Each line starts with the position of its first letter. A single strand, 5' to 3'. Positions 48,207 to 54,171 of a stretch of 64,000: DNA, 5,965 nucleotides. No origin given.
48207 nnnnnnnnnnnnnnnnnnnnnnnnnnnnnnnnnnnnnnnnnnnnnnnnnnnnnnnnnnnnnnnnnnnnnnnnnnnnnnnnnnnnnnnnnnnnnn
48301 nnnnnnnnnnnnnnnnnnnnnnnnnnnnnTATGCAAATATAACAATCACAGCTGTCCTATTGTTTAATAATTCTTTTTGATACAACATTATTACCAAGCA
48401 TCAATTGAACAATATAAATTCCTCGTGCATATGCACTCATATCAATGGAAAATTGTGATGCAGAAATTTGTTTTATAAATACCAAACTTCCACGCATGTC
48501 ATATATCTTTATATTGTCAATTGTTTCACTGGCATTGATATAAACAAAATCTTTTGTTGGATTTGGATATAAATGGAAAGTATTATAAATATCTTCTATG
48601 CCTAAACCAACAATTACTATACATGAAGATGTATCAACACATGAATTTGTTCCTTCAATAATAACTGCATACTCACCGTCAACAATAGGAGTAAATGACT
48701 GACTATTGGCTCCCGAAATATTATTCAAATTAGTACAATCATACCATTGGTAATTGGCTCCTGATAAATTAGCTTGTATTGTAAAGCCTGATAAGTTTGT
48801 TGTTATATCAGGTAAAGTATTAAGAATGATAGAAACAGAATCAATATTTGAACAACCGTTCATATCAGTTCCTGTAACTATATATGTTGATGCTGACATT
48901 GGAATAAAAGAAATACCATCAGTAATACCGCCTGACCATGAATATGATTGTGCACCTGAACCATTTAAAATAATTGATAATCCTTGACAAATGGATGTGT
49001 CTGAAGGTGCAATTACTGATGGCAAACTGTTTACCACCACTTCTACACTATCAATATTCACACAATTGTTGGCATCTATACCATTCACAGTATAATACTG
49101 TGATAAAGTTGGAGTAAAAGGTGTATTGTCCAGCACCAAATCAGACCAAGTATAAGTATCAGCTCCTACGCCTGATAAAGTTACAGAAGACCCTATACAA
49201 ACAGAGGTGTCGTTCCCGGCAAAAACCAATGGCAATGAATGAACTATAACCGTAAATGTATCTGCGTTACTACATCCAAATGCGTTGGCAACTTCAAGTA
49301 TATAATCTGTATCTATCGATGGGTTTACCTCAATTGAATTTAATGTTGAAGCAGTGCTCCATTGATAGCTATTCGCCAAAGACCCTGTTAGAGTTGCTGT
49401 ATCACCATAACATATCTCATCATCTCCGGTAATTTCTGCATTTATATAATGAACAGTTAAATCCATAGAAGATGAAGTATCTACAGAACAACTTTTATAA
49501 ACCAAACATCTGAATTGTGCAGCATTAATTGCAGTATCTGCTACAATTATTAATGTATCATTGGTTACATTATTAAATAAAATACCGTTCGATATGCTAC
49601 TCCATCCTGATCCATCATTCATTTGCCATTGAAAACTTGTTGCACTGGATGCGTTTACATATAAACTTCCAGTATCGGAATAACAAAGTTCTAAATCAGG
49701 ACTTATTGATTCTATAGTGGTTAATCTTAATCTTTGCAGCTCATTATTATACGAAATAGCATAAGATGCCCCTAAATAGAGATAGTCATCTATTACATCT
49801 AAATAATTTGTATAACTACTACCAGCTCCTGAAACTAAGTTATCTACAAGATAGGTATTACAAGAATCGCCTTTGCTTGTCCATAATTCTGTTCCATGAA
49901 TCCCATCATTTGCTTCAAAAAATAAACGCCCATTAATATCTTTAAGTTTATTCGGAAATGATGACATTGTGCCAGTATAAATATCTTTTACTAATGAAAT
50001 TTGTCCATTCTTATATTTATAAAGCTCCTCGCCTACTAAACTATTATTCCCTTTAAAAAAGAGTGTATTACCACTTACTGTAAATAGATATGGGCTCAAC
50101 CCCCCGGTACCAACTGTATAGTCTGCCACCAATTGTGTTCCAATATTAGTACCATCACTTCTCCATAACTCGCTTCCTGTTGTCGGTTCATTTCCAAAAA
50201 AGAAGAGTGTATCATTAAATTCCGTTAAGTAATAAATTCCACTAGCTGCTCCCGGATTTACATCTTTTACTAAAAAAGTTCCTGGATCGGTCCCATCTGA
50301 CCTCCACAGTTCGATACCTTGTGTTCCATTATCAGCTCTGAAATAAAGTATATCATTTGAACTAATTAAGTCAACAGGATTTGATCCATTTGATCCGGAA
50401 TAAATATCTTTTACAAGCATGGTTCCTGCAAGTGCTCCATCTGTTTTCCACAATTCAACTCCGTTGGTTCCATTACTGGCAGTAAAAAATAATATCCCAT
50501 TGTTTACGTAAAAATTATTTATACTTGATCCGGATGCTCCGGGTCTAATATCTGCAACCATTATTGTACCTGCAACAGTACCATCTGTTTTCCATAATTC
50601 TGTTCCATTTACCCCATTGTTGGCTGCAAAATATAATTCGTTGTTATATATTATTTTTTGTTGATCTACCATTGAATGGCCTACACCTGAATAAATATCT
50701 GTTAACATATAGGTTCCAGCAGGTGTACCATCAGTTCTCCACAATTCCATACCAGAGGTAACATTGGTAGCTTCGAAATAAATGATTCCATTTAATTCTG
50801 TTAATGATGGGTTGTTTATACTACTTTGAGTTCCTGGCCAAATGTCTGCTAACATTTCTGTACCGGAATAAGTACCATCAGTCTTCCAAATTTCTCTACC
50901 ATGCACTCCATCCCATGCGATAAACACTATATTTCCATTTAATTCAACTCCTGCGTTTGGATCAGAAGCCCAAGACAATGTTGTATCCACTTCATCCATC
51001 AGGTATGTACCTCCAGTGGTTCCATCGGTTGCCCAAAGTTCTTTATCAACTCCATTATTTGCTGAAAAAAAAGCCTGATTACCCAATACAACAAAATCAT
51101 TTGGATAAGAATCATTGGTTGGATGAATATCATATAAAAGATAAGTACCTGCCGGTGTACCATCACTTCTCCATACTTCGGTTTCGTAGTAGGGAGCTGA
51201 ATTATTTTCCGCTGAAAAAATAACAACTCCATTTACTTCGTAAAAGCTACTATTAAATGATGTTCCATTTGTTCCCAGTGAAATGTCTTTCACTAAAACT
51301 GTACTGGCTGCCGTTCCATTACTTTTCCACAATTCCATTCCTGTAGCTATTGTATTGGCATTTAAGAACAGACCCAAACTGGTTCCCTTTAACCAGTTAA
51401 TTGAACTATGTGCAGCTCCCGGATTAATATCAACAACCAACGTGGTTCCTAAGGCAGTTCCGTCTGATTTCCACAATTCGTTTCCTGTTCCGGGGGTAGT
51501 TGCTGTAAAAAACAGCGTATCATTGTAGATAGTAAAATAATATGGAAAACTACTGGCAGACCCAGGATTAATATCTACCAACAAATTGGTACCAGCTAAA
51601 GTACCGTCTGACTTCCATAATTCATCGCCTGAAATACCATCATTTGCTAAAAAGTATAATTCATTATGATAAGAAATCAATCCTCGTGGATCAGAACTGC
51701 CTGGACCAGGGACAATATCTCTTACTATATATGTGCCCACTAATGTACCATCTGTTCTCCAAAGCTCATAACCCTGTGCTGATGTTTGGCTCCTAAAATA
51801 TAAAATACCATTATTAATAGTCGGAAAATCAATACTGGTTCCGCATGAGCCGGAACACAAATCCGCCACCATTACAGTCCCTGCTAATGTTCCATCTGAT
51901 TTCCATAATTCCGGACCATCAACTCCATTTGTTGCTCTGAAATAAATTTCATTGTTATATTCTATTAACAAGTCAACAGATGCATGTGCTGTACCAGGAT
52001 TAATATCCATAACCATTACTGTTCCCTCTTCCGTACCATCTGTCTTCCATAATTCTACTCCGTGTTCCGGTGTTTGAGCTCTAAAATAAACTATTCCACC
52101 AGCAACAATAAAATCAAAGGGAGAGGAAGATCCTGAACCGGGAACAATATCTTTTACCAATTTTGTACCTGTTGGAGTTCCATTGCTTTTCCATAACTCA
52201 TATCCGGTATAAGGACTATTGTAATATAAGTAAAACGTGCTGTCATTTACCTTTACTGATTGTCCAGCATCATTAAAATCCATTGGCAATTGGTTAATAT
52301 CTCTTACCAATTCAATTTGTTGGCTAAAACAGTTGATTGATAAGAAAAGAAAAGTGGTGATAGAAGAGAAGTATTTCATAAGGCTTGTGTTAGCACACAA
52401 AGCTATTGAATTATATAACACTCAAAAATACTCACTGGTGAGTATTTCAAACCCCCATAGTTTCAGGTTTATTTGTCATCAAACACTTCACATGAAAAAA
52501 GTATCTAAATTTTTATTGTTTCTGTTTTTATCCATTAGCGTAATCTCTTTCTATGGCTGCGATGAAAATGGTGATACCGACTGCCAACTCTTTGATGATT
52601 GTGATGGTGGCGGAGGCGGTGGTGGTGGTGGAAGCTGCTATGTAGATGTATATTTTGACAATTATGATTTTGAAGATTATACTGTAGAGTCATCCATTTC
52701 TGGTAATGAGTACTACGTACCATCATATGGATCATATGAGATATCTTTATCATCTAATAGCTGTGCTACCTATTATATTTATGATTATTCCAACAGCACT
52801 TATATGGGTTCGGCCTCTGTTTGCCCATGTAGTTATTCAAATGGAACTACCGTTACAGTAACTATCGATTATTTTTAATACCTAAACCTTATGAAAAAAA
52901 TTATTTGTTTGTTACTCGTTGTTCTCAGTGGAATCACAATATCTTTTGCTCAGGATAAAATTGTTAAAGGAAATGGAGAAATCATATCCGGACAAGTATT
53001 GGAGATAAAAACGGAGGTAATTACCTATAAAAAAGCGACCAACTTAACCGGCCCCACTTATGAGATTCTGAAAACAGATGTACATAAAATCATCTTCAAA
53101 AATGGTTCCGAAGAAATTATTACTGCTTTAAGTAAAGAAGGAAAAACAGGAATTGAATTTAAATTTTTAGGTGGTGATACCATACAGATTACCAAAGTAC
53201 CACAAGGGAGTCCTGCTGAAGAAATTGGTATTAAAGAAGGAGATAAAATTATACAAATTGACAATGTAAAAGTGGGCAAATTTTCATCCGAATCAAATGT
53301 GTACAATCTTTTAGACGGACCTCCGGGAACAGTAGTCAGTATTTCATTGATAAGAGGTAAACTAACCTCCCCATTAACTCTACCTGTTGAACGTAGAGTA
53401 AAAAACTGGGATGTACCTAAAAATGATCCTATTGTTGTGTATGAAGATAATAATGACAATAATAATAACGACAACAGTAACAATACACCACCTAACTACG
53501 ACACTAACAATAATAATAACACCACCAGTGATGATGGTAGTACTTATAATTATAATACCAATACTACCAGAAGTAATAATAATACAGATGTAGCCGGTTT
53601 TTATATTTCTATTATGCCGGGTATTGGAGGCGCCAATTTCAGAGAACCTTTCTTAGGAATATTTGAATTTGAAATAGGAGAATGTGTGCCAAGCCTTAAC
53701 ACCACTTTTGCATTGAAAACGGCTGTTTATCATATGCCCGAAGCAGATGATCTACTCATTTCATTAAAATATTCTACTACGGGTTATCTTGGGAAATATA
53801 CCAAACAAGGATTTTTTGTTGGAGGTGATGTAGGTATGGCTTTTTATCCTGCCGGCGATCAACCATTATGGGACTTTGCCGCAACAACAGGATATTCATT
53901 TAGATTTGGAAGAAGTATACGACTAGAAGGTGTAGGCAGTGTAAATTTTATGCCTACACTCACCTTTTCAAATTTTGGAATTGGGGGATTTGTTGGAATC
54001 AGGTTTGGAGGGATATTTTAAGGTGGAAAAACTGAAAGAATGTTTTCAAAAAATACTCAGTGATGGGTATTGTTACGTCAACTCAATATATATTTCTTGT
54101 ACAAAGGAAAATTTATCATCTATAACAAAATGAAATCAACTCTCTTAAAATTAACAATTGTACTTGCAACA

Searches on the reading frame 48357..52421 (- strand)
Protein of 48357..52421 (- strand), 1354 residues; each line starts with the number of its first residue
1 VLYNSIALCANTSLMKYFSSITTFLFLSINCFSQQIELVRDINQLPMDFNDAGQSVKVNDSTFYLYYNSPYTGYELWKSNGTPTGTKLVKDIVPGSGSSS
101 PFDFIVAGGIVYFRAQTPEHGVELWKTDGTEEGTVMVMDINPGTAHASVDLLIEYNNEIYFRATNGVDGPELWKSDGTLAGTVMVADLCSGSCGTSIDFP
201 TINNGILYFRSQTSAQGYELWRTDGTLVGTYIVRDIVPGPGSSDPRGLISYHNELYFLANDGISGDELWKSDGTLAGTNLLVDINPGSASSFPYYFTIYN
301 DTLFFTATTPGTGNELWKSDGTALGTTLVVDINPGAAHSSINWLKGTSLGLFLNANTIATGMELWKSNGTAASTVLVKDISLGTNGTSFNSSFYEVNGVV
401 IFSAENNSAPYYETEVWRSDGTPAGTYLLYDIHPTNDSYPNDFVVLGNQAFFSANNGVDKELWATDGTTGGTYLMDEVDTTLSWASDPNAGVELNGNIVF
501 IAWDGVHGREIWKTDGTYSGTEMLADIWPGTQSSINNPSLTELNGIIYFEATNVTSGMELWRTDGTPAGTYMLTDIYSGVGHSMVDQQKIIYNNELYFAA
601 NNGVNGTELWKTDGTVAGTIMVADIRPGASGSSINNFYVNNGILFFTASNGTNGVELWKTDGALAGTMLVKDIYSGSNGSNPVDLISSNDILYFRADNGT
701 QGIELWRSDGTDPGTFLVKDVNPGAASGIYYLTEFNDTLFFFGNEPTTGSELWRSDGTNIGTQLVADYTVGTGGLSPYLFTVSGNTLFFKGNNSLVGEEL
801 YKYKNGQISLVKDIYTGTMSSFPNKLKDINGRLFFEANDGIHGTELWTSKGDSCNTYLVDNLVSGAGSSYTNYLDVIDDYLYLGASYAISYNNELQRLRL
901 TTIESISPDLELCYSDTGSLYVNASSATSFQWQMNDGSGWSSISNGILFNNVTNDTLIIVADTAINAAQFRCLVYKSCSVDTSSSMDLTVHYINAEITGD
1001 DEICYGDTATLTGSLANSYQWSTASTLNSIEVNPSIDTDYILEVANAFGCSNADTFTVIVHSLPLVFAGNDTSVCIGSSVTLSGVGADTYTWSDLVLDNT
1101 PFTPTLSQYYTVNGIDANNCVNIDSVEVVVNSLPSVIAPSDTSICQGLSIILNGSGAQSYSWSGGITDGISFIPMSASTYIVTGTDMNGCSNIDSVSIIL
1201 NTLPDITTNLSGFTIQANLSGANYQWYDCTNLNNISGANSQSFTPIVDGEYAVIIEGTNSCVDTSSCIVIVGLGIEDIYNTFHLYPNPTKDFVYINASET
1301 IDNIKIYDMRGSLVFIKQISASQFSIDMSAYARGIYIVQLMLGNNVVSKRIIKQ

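Call 12: search_protein_families(library=pfam, proteins=[window:48357-52421:-], max_evalue=0.001)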
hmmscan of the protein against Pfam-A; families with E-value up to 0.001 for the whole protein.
window:48357-52421:- (1354 aa): 1 family
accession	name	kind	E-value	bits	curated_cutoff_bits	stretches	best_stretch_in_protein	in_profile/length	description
PF18962.6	Por_Secre_tail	-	1.5e-14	54.5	27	1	1284-1352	1-75/75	Secretion system C-terminal sorting domain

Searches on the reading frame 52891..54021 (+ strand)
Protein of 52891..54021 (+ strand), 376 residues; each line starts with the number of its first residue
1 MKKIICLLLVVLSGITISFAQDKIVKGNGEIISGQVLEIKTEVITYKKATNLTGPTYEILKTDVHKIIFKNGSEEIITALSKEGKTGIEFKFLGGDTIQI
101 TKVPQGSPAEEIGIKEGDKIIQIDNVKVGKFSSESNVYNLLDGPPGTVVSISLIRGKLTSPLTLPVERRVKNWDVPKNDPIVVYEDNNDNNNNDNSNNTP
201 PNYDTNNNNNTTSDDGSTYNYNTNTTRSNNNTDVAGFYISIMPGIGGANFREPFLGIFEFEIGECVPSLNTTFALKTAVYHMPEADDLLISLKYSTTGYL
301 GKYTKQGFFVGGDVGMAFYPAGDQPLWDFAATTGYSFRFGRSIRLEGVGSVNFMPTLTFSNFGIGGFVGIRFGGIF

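Call 12: search_protein_families(library=pfam, proteins=[window:52891-54021:+], max_evalue=0.001)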
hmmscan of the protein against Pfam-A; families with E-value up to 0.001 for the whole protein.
window:52891-54021:+ (376 aa): 3 families
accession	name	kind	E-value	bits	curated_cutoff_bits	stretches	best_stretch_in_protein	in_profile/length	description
PF17820.7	PDZ_6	-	5e-11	42.6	27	1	100-155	2-54/54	PDZ domain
PF00595.29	PDZ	-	1.7e-08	35.2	23.2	1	82-143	8-71/81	PDZ domain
PF13180.12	PDZ_2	-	1.1e-07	32.5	27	1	87-164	4-78/80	PDZ domain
